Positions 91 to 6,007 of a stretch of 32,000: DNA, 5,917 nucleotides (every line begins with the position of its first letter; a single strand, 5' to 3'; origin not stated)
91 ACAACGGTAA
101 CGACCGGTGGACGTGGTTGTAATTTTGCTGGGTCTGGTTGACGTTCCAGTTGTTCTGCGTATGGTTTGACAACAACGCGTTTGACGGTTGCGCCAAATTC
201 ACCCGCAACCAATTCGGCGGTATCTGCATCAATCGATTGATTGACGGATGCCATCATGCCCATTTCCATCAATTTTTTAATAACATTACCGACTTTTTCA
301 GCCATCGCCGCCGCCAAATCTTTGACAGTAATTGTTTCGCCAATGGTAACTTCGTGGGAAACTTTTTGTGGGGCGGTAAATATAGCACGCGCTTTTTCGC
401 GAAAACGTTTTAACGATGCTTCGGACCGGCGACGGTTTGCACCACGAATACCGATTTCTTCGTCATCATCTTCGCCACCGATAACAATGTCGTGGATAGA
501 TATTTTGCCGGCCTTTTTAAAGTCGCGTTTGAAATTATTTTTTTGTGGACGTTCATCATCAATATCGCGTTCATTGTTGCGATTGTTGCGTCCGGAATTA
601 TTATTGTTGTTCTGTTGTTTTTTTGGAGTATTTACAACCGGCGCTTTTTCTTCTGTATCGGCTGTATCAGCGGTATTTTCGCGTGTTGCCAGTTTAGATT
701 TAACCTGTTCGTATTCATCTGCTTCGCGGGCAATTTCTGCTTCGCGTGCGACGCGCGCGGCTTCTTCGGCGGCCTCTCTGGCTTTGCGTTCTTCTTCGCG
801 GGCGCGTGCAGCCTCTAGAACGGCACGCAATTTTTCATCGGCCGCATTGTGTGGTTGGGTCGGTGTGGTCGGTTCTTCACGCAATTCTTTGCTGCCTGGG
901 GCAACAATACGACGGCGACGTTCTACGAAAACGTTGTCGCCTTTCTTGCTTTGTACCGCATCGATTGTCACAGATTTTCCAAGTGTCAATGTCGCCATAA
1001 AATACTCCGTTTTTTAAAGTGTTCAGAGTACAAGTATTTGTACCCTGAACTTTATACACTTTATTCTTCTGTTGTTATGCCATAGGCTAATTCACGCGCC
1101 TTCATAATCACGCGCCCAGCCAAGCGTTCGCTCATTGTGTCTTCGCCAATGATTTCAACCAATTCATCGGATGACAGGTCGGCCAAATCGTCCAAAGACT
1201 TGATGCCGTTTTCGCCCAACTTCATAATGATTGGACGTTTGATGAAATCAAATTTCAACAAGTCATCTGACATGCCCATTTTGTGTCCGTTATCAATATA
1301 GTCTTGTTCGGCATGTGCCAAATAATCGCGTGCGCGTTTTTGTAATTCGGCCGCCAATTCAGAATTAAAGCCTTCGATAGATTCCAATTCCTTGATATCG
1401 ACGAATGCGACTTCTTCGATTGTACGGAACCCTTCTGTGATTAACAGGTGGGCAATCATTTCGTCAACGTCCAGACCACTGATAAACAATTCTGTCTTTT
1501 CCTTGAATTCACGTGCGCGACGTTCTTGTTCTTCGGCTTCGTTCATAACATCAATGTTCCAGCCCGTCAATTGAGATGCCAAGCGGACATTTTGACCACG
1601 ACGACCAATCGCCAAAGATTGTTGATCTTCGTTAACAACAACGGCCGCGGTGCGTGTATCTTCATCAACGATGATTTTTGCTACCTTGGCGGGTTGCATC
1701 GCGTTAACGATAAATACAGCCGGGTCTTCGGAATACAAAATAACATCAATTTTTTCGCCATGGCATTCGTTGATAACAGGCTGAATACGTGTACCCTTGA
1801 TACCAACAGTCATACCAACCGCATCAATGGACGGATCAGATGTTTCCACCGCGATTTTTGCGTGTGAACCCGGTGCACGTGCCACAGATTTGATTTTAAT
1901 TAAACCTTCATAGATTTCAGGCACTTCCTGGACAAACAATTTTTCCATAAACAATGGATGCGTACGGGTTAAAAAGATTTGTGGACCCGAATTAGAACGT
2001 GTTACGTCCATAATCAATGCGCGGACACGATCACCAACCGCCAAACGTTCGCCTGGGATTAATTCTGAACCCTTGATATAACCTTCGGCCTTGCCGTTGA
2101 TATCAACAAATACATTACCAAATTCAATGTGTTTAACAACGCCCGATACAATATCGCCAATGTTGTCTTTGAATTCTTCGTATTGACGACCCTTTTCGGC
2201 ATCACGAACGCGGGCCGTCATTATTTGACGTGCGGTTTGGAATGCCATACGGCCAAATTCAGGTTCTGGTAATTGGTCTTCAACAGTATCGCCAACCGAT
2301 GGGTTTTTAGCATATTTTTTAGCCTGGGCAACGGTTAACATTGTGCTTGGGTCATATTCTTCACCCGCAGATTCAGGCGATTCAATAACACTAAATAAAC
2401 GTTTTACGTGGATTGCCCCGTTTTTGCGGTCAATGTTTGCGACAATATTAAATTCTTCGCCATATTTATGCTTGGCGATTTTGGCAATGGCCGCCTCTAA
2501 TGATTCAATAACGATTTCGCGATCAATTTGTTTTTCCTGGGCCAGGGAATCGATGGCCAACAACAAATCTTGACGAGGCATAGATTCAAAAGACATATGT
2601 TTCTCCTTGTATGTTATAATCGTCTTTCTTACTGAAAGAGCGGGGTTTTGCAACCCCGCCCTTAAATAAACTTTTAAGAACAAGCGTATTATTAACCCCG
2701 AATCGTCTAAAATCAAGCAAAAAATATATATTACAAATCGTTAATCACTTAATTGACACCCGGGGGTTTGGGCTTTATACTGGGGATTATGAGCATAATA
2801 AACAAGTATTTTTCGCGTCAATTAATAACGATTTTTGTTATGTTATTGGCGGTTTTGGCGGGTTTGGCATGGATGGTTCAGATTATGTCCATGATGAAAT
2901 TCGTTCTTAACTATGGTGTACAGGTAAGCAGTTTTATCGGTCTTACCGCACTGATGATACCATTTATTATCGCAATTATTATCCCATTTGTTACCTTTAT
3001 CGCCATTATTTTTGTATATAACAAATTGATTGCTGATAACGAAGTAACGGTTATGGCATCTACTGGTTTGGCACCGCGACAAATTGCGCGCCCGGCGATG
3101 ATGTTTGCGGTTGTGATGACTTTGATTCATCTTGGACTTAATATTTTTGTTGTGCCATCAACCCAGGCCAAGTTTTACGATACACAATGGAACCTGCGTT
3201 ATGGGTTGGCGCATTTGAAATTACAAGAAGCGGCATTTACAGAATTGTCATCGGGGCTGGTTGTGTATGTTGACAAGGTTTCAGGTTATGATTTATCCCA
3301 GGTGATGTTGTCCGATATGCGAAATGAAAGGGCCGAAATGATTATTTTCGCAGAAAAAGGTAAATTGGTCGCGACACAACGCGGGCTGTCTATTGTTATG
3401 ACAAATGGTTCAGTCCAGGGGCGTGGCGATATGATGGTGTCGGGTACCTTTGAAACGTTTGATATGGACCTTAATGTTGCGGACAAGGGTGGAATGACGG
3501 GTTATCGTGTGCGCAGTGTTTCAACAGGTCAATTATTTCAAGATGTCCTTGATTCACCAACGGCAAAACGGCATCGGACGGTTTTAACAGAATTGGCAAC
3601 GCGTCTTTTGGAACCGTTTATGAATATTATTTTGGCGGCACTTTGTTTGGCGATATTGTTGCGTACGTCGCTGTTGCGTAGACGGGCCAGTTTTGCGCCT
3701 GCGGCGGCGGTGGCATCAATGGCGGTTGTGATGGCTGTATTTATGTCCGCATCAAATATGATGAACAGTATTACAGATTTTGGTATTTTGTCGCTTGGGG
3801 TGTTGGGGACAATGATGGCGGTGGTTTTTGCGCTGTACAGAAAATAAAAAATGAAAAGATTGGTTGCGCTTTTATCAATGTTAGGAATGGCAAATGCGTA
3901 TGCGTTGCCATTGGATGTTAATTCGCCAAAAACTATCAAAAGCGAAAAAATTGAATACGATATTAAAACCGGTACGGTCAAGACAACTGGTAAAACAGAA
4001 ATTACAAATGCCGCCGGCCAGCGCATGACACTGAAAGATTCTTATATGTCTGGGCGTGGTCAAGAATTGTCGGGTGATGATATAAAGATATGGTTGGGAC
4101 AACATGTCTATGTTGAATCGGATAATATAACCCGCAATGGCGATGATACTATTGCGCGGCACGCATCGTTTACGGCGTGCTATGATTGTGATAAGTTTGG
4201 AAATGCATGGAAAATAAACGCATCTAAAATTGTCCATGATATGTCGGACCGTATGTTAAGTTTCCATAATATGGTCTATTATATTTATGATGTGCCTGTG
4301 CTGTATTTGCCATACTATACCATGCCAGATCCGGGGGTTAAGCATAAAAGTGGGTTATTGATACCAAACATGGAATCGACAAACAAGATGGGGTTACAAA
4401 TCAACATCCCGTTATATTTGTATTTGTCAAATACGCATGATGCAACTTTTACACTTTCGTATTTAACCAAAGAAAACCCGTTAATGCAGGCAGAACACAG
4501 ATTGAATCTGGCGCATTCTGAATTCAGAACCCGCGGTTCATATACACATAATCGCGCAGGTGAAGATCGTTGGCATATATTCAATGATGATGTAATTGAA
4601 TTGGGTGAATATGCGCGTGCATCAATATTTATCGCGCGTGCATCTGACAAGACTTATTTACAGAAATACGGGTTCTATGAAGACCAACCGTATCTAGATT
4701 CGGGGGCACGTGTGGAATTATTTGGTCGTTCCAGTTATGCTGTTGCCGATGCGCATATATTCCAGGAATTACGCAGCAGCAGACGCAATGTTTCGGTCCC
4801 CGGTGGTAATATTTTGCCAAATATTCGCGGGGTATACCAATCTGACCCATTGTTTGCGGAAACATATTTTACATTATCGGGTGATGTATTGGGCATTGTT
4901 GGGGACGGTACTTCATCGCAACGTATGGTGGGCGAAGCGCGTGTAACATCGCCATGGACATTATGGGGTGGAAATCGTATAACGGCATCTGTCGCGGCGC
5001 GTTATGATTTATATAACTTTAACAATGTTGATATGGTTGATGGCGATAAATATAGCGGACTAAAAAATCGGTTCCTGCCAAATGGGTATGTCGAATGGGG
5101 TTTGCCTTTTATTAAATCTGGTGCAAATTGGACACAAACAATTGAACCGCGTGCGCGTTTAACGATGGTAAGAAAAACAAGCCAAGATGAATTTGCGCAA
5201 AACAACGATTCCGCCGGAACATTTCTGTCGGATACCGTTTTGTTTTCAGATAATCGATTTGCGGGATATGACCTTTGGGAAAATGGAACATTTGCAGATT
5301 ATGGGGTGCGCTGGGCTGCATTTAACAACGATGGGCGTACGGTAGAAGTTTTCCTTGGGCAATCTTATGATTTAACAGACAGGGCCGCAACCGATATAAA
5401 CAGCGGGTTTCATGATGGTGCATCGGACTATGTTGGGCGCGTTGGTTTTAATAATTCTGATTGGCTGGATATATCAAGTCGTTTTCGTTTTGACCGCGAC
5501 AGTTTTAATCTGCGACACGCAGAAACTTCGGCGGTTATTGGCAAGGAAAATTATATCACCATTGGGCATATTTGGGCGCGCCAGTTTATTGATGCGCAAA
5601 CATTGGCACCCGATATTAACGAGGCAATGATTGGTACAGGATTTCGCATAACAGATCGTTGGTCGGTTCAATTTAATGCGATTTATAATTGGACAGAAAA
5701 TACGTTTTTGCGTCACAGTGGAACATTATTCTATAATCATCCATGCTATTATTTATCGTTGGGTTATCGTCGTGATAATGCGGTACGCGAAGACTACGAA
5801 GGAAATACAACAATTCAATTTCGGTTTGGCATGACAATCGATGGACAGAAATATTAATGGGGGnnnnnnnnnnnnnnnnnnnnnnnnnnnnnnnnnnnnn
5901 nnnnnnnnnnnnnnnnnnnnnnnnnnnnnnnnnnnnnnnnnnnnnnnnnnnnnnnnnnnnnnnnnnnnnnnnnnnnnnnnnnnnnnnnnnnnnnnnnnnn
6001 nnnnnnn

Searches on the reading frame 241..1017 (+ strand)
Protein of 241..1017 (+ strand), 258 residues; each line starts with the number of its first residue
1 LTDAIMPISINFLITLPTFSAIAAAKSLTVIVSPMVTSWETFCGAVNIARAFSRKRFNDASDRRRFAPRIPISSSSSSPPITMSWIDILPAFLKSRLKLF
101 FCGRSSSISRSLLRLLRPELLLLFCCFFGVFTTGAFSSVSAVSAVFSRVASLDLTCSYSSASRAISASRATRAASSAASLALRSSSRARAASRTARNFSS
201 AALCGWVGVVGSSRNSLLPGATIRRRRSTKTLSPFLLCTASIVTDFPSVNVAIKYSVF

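Call 7: search_protein_families(library=pfam, proteins=[window:241-1017:+], max_evalue=0.001)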
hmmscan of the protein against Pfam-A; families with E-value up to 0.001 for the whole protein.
window:241-1017:+ (258 aa): 0 families

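Call 46: search_protein_families(library=pfam, proteins=[window:241-1017:+], max_evalue=1)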
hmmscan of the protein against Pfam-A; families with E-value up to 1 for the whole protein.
window:241-1017:+ (258 aa): 1 family
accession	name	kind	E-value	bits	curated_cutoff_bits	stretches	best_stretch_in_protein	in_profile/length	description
PF07750.17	GcrA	-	0.24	12.2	26.9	1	143-195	34-86/155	GcrA cell cycle regulator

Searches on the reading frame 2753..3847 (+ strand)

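Call 7: search_protein_families(library=pfam, proteins=[window:2753-3847:+], max_evalue=0.001)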
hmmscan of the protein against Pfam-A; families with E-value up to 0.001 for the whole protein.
window:2753-3847:+ (364 aa): 1 family
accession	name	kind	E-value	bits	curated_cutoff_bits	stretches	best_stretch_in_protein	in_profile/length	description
PF03739.19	LptF_LptG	-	3.1e-48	165.1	27.9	1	18-356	1-345/353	Lipopolysaccharide export system permease LptF/LptG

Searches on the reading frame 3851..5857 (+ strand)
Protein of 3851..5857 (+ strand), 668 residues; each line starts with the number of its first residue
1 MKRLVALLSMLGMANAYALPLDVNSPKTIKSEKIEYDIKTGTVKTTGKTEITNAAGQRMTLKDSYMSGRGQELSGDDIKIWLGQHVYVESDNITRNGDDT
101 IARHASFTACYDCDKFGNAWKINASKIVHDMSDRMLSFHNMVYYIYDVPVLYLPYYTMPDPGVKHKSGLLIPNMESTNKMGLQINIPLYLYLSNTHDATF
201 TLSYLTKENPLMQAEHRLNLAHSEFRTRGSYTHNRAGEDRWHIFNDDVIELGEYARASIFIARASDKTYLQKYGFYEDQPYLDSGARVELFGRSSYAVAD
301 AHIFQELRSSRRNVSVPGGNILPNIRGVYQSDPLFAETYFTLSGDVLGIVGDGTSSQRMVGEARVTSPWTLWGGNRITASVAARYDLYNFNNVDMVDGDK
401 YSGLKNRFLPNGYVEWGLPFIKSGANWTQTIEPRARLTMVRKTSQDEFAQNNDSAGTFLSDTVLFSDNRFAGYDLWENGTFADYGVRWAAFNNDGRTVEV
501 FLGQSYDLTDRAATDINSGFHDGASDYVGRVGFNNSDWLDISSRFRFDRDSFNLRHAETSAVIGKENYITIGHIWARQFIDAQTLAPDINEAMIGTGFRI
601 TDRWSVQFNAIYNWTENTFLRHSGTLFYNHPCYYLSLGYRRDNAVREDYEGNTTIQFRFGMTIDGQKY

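Call 7: search_protein_families(library=pfam, proteins=[window:3851-5857:+], max_evalue=0.001)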
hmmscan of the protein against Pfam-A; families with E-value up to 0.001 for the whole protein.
window:3851-5857:+ (668 aa): 2 families
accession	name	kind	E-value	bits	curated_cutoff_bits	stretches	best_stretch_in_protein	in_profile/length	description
PF04453.20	LptD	-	1.8e-46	159.6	22.4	1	240-604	3-384/384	LPS transport system D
PF19838.5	LptD_2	-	1.3e-05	24.5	22.5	1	141-209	6-77/464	LptD protein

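Call 36: find_encoding_contigs(protein=window:3851-5857:+, flank=10000, max_places=2)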
Protein window:3851-5857:+ (668 aa): 1 contig read that carries it; 1 place shown.
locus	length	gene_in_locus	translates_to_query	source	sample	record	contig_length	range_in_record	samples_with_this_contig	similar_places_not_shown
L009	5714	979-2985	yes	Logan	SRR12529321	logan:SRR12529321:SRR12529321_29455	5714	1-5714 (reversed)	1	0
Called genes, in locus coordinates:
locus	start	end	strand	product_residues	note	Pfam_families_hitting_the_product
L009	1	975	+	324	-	?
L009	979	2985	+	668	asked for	PF19838:LptD_2 (faint), PF04453:LptD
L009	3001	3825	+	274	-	-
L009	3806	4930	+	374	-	PF21016:RlmN_N, PF04055:Radical_SAM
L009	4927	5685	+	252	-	-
